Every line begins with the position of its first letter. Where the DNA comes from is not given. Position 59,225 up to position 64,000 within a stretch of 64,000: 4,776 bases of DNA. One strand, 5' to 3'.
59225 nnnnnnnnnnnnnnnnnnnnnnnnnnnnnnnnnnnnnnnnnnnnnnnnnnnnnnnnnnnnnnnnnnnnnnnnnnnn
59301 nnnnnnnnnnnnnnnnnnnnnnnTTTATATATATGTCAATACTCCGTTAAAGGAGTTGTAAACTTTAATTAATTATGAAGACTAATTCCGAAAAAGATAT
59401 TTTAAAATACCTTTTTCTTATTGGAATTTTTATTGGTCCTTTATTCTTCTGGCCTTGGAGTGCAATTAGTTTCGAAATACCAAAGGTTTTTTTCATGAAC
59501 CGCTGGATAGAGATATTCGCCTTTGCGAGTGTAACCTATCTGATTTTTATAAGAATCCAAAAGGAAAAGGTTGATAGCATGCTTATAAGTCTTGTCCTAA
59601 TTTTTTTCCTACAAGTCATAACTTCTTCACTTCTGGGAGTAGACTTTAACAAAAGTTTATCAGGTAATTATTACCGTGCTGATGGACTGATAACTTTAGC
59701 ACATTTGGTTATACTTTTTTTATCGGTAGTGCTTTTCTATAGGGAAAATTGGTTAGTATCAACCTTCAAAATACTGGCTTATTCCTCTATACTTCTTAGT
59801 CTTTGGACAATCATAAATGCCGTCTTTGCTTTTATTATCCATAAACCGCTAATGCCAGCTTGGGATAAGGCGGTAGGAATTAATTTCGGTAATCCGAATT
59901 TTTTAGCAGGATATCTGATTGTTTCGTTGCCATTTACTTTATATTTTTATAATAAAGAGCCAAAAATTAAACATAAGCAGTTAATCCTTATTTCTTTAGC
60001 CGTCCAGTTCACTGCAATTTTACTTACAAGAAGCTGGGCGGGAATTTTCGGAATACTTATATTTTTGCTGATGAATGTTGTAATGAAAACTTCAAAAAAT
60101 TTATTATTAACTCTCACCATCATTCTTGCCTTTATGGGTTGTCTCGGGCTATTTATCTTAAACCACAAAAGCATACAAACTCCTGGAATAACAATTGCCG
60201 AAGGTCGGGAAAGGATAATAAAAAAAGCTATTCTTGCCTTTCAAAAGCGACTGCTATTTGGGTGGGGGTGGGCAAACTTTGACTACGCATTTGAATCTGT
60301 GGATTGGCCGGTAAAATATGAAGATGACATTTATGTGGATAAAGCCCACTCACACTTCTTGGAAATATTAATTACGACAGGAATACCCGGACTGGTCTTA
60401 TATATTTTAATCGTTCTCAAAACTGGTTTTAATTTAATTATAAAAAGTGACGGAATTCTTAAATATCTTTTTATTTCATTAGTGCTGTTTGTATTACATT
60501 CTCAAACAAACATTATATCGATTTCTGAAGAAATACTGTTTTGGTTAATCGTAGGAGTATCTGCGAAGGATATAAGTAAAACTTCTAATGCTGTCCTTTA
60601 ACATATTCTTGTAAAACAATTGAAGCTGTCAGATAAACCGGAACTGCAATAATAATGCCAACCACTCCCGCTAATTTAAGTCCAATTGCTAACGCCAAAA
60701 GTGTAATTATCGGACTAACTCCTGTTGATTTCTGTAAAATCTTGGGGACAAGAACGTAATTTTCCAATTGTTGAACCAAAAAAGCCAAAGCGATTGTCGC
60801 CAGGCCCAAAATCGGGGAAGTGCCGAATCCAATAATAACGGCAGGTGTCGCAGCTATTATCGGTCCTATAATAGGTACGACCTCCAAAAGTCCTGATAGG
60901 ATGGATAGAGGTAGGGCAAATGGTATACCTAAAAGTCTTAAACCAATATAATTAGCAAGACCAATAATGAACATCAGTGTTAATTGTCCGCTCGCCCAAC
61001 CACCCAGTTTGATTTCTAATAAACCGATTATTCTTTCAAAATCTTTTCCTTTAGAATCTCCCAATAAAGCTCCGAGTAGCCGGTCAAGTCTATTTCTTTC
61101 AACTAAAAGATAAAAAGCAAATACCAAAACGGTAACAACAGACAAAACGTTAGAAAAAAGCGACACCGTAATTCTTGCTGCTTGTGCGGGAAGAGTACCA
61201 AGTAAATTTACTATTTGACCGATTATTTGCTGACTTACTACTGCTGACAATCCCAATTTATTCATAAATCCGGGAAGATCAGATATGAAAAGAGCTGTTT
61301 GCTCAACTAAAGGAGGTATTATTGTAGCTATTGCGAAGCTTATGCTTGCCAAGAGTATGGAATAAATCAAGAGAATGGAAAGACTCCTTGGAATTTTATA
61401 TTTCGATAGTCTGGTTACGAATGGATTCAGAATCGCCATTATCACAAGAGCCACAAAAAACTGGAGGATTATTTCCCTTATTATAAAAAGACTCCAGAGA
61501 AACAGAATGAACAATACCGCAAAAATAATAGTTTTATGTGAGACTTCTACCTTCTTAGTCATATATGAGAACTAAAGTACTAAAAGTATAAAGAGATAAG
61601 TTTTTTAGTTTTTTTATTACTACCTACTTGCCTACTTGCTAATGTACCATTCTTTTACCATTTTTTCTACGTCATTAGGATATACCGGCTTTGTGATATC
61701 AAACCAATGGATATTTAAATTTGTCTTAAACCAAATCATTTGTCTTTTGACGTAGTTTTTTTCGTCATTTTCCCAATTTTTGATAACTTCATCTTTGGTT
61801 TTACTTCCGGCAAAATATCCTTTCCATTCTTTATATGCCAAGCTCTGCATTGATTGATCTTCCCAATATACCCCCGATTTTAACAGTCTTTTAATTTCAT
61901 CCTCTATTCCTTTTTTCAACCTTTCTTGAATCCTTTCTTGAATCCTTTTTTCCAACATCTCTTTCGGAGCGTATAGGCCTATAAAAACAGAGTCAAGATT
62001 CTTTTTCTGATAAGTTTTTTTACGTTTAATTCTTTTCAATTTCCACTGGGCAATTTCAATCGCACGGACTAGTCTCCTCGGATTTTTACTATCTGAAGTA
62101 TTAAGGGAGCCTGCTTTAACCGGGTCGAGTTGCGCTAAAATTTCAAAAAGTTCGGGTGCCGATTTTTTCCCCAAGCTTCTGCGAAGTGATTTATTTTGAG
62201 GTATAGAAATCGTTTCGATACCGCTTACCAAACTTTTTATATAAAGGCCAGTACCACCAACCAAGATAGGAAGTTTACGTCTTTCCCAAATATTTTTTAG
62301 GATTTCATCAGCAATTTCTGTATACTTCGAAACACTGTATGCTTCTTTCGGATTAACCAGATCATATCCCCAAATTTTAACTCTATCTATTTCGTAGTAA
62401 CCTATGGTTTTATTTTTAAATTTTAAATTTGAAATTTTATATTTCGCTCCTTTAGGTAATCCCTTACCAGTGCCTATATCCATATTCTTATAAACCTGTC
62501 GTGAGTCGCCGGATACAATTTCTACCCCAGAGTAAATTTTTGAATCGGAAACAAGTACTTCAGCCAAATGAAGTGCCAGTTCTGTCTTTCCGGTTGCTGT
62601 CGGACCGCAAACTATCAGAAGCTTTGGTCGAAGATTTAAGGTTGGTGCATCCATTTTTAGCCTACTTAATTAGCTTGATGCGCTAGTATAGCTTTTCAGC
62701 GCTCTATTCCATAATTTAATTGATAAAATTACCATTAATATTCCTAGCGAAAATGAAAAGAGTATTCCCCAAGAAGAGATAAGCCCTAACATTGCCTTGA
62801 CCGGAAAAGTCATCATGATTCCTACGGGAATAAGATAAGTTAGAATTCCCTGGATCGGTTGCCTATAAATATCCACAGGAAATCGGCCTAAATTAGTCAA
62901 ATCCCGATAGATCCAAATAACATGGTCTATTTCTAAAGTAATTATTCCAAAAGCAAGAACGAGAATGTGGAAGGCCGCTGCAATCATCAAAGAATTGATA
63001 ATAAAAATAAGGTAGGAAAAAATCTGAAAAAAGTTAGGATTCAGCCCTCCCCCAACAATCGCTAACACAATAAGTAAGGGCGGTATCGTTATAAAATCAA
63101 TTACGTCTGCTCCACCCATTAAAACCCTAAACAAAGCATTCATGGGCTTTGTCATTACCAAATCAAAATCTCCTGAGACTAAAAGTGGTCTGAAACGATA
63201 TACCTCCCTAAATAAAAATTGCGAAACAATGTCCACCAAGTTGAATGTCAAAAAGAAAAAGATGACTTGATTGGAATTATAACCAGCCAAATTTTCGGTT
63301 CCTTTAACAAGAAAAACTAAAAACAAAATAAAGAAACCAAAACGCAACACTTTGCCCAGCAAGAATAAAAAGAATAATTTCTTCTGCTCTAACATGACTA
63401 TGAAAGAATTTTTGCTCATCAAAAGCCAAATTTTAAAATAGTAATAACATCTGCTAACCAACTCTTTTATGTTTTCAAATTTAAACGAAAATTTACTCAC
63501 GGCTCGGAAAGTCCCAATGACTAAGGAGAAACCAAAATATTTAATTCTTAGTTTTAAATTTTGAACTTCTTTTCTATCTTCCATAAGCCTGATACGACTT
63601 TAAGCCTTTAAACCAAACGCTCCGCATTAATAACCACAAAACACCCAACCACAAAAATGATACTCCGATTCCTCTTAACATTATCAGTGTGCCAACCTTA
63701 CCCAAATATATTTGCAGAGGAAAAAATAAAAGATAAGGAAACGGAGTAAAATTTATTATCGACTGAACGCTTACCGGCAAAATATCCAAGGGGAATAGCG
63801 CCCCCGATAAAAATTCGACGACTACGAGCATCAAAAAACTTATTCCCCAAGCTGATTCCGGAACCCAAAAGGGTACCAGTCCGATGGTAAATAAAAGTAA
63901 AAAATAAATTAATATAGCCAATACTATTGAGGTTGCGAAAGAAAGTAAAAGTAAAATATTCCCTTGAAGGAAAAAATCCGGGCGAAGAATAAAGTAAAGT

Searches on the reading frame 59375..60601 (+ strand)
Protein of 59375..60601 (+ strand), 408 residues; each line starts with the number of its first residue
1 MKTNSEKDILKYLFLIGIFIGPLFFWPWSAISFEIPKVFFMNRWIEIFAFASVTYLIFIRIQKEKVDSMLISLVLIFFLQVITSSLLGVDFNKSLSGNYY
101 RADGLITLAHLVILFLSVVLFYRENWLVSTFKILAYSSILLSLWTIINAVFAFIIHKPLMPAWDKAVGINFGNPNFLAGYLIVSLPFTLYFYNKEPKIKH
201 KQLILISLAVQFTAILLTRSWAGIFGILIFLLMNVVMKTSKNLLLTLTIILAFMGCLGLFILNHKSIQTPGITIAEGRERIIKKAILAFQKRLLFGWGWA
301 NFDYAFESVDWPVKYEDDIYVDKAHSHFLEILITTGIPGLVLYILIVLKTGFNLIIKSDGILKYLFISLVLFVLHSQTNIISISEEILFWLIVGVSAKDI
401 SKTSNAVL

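Call 66: search_protein_families(library=pfam, proteins=[window:59375-60601:+], max_evalue=0.001)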
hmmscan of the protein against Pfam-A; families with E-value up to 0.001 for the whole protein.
window:59375-60601:+ (408 aa): 1 family
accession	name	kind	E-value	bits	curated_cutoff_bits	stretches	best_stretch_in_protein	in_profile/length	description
PF04932.20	Wzy_C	-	1.3e-14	54.7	31.7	1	208-344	3-149/149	O-Antigen ligase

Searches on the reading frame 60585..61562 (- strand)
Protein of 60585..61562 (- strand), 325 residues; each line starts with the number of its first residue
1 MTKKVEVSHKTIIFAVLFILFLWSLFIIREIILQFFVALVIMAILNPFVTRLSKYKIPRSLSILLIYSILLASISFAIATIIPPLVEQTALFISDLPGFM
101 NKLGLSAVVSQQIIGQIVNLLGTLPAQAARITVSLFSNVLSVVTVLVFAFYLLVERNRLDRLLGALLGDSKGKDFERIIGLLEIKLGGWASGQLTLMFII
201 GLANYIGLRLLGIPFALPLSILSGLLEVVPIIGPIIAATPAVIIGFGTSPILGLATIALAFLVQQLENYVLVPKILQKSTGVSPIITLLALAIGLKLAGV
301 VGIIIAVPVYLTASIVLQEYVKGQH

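Call 66: search_protein_families(library=pfam, proteins=[window:60585-61562:-], max_evalue=0.001)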
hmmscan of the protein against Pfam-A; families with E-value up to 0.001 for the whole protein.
window:60585-61562:- (325 aa): 1 family
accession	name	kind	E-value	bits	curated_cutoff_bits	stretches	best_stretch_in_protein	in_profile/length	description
PF01594.21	AI-2E_transport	-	1.5e-54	185.8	34.3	1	13-320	3-326/327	AI-2E family transporter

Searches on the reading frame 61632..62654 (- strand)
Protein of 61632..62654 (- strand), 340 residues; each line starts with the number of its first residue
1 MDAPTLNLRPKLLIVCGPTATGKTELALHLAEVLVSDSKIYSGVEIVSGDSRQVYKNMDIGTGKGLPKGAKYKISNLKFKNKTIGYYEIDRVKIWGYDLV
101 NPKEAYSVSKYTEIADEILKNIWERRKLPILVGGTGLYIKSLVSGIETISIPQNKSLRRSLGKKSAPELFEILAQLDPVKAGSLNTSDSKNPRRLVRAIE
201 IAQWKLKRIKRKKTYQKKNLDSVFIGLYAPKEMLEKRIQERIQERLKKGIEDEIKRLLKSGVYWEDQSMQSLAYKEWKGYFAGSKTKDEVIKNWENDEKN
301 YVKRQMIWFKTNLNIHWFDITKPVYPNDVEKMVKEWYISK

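Call 66: search_protein_families(library=pfam, proteins=[window:61632-62654:-], max_evalue=0.001)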
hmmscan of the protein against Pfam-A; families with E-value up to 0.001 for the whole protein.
window:61632-62654:- (340 aa): 1 family
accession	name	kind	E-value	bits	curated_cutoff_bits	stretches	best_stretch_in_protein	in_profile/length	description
PF01715.23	IPPT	-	8.3e-54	183.3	23.6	1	53-311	1-242/243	IPP transferase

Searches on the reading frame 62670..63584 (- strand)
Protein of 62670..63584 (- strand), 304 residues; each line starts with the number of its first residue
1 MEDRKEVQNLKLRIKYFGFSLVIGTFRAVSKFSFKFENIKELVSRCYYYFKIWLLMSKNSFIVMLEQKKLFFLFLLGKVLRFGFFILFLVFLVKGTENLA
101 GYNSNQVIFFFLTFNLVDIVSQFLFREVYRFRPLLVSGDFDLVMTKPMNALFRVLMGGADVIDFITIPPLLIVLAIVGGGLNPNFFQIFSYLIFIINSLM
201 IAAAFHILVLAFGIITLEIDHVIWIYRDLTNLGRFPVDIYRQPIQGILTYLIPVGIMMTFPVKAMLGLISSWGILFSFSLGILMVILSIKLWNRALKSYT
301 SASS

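Call 66: search_protein_families(library=pfam, proteins=[window:62670-63584:-], max_evalue=0.001)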
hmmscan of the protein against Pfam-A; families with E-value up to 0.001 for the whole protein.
window:62670-63584:- (304 aa): 1 family
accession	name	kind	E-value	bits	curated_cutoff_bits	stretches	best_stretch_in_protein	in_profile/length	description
PF06182.17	ABC2_membrane_6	-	1.4e-30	107.3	22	1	84-303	7-229/229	ABC-2 family transporter protein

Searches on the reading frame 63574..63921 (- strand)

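Call 102: search_protein_families(library=pfam, proteins=[window:63574-63921:-], max_evalue=0.001)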
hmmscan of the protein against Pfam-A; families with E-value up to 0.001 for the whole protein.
window:63574-63921:- (115 aa): 1 family
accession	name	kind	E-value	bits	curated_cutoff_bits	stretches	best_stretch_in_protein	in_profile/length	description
PF06182.17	ABC2_membrane_6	-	2.9e-08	34.2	22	1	2-114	123-229/229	ABC-2 family transporter protein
